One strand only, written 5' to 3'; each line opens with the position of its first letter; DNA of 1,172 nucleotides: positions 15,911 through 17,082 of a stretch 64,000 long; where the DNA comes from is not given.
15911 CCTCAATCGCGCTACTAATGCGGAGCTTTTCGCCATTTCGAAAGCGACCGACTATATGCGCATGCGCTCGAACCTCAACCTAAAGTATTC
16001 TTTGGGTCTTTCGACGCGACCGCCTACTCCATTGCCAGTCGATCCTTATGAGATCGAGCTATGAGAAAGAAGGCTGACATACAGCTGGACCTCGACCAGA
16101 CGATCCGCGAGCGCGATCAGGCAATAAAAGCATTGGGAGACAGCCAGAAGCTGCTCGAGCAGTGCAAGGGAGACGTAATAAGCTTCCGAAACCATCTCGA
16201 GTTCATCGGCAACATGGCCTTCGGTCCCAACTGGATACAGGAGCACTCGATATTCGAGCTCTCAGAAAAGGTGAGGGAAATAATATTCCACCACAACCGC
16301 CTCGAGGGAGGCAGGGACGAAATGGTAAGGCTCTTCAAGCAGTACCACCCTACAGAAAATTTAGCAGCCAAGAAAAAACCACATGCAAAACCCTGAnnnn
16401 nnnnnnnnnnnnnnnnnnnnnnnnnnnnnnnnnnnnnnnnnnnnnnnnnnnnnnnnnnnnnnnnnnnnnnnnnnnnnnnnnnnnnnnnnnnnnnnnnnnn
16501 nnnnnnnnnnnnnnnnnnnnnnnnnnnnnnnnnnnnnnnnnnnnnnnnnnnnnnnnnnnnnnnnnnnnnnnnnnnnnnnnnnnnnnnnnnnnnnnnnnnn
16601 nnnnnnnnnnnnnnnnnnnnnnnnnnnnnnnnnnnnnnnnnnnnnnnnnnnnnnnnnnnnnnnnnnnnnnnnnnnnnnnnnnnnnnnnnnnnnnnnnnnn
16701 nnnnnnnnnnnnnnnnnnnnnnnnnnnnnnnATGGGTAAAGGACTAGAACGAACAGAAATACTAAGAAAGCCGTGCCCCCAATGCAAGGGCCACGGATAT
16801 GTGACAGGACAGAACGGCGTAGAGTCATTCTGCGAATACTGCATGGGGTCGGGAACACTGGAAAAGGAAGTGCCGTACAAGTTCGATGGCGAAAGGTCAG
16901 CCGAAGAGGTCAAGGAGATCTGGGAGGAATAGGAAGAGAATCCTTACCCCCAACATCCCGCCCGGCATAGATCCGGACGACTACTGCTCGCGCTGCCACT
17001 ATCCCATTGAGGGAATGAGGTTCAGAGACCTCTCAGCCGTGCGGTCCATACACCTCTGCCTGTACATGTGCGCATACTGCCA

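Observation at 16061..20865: Early region packed with about 15 tiny zinc-ribbon, DnaJ-type-finger, AT-hook and HTH proteins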

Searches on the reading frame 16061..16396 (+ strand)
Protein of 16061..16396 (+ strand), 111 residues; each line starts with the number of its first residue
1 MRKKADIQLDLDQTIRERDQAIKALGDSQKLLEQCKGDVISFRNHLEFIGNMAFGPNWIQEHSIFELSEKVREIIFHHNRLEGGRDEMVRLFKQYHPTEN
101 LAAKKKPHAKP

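Call 6: search_protein_families(library=pfam, max_evalue=0.1, proteins=[window:16061-16396:+])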
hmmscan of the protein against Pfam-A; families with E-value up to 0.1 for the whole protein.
window:16061-16396:+ (111 aa): 0 families

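Call 8: search_protein_families(library=phrogs, max_evalue=0.01, proteins=[window:16061-16396:+])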
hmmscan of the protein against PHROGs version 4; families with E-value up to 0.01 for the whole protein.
window:16061-16396:+ (111 aa): 0 families

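Call 22: search_protein_families(library=ncbifam, max_evalue=0.1, proteins=[window:16061-16396:+])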
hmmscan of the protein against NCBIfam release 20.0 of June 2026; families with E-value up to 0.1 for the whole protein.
window:16061-16396:+ (111 aa): 0 families

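Call 73: list_cluster_members(proteins=[window:16061-16396:+, window:16383-16739:+, window:16732-16932:+, window:16886-17107:+, window:17622-18134:+, window:18131-18433:+, window:19347-19634:+, window:20099-20293:+, window:20275-20604:+, window:20614-20865:+])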
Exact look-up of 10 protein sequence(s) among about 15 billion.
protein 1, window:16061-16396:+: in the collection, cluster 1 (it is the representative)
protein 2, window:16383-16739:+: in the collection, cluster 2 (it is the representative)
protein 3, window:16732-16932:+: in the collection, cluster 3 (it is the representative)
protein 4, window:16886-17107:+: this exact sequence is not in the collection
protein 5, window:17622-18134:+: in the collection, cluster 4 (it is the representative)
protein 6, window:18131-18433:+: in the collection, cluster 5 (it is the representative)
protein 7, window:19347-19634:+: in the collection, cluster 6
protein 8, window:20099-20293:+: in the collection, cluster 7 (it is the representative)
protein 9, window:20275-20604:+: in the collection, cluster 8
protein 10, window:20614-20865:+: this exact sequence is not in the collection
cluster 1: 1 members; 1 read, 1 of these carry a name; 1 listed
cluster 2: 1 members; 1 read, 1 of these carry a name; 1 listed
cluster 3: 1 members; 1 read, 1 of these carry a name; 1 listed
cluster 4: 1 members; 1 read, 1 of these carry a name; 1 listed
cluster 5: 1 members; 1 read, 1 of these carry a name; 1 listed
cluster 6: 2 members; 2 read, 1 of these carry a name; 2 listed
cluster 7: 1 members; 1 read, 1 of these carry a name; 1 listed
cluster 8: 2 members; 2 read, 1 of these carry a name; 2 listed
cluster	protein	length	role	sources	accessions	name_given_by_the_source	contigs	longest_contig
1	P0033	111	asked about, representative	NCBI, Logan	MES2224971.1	MAG: hypothetical protein V4478_03215 [Patescibacteria group bacterium]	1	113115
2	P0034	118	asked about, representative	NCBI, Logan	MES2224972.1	MAG: hypothetical protein V4478_03220 [Patescibacteria group bacterium]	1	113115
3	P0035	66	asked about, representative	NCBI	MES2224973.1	MAG: hypothetical protein V4478_03225 [Patescibacteria group bacterium]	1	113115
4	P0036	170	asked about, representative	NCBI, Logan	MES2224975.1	MAG: hypothetical protein V4478_03235 [Patescibacteria group bacterium]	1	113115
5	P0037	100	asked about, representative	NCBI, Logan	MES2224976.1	MAG: hypothetical protein V4478_03240 [Patescibacteria group bacterium]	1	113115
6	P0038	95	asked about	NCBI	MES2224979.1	MAG: hypothetical protein V4478_03255 [Patescibacteria group bacterium]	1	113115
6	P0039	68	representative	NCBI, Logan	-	-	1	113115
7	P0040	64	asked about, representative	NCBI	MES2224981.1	MAG: hypothetical protein V4478_03265 [Patescibacteria group bacterium]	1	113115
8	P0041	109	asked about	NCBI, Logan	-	-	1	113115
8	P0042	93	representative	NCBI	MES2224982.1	MAG: hypothetical protein V4478_03270 [Patescibacteria group bacterium]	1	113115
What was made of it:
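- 16061..16396 (+): 111-aa ORFan (V4478_03215). Annotated by NCBI, singleton cluster (call 73).
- Neither is in any public annotation, while the other twelve are (call 73).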

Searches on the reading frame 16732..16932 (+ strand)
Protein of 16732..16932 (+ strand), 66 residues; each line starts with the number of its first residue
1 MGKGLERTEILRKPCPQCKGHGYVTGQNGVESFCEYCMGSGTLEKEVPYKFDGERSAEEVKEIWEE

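Call 6: search_protein_families(library=pfam, max_evalue=0.1, proteins=[window:16732-16932:+])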
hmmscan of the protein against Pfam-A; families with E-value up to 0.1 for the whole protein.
window:16732-16932:+ (66 aa): 5 families
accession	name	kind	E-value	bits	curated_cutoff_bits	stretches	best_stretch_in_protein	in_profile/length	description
PF17302.8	DUF5351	-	5.3e-05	23.8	27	1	15-42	1-28/29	Family of unknown function (DUF5351)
PF00684.25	DnaJ_CXXCXGXG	-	0.00018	22.1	32.7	1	2-44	6-54/65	DnaJ central domain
PF15777.11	Anti-TRAP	-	0.00027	21.3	32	1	14-29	32-47/59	Tryptophan RNA-binding attenuator protein inhibitory protein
PF14354.12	Lar_restr_allev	-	0.0014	19.2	28.6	1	13-64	4-54/58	Restriction alleviation protein Lar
PF20833.2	RNase_E_G_Thio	-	0.024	15.2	26.8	0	14-27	1-14/86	RNase E/G, Thioredoxin-like domain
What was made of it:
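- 16732..16932 (+): 66-aa protein with one predicted zinc site built from two CxxCxGxG motifs (V4478_03225). Sub-threshold Pfam hits to DnaJ_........, DUF5351, Anti-TRAP and Lar (call 6).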

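Call 8: search_protein_families(library=phrogs, max_evalue=0.01, proteins=[window:16732-16932:+])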
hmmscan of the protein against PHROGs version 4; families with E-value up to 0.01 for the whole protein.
window:16732-16932:+ (66 aa): 9 families
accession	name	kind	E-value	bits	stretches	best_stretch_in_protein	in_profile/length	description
phrog_9961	-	unknown function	0.00017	23.2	1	8-46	3-41/99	-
phrog_7429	-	unknown function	0.00019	21.7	1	8-63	325-384/418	-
phrog_15785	-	unknown function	0.00023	22.3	1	12-46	2-36/92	-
phrog_19532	-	DNA, RNA and nucleotide metabolism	0.00039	21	1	3-46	257-298/301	DNA binding protein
phrog_6060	-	transcription regulation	0.0013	19.6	1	9-43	10-49/61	anti-termination protein Q-like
phrog_12574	-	unknown function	0.0018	19.5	1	12-46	36-71/75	-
phrog_4046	-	unknown function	0.0033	17.9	1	8-46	45-83/301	-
phrog_8897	-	unknown function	0.0044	18.4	1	10-45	81-117/119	-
phrog_28723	-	unknown function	0.0099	17.4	0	26-56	25-55/83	-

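Call 49: find_related_loci(query=window:16732-16932:+, collection=viral_contigs, flank=8000)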
Query window:16732-16932:+ (66 aa) in viral_contigs; peptide patterns used: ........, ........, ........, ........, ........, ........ (x = any residue, [..] = any of these).
10 stretches matched a pattern, but none encodes a relative of the query by tblastn (E <= 1e-3).

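Call 79: search_solved_structures(query=window:16732-16932:+, max_evalue=1, show_alignments=2)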
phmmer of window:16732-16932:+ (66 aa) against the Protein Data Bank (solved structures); distinct sequences matched with E-value up to 1: 5.
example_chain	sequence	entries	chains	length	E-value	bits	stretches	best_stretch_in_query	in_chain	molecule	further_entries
2mf8_A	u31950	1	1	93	0.00093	23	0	7-29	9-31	Myelin transcription factor 1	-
1exk_A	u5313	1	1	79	0.026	18.5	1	13-45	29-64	DNAJ PROTEIN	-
3lcz_A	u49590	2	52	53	0.11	16.5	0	13-29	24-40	Inhibitor of TRAP, regulated by T-BOX (Trp) sequence RtpA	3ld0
2bx9_A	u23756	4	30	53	0.4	14.7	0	9-29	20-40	TRYPTOPHAN RNA-BINDING ATTENUATOR PROTEIN-INHIBITORY PROTEIN | Anti-TRAP regulator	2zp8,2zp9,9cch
4yj0_A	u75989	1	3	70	0.82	13.7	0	14-36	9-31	Doublesex- and mab-3-related transcription factor 1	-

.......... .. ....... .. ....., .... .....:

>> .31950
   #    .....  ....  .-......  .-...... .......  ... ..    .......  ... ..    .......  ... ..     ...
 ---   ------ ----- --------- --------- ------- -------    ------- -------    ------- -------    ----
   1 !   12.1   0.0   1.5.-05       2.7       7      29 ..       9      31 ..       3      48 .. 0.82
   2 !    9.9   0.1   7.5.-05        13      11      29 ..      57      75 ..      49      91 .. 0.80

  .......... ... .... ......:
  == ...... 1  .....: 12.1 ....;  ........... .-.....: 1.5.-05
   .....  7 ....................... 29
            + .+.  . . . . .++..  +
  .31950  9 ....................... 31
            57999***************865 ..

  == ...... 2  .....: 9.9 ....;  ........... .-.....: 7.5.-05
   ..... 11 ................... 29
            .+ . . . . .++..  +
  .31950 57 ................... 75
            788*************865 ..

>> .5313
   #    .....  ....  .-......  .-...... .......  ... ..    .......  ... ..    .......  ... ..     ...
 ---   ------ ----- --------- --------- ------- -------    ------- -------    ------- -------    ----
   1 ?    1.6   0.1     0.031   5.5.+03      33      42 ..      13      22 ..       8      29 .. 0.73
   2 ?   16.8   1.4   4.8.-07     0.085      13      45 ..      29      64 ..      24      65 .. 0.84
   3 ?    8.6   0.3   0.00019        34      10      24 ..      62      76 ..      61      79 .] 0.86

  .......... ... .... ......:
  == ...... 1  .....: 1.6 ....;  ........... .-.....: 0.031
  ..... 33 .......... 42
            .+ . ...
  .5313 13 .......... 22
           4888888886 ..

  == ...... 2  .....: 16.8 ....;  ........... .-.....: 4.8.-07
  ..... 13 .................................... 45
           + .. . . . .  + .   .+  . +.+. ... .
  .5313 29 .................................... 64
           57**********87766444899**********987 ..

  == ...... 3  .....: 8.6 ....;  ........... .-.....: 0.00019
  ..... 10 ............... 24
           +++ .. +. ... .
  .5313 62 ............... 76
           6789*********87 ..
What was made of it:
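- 16732..16932 (+): It aligns to two adjacent CxxCxGxG repeats, residues 29-64, of the E. coli DnaJ Cys-rich domain 1exk (call 79).
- On DnaJ central Cys-rich domain (PF00684): It aligns only to two adjacent repeats, residues 29-64, of 1exk (call 79).
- Closest known: DnaJ central cysteine-rich domain. Same: It aligns to two adjacent CxxCxGxG repeats, residues 29-64, of the E. coli DnaJ Cys-rich domain (call 79).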

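Call 90: search_dna_similar(query=window:16732-16932:+, collection=phages, mode=protein, max_evalue=0.01, max_rows=15)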
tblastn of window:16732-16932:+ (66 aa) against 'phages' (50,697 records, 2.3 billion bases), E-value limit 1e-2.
No match.
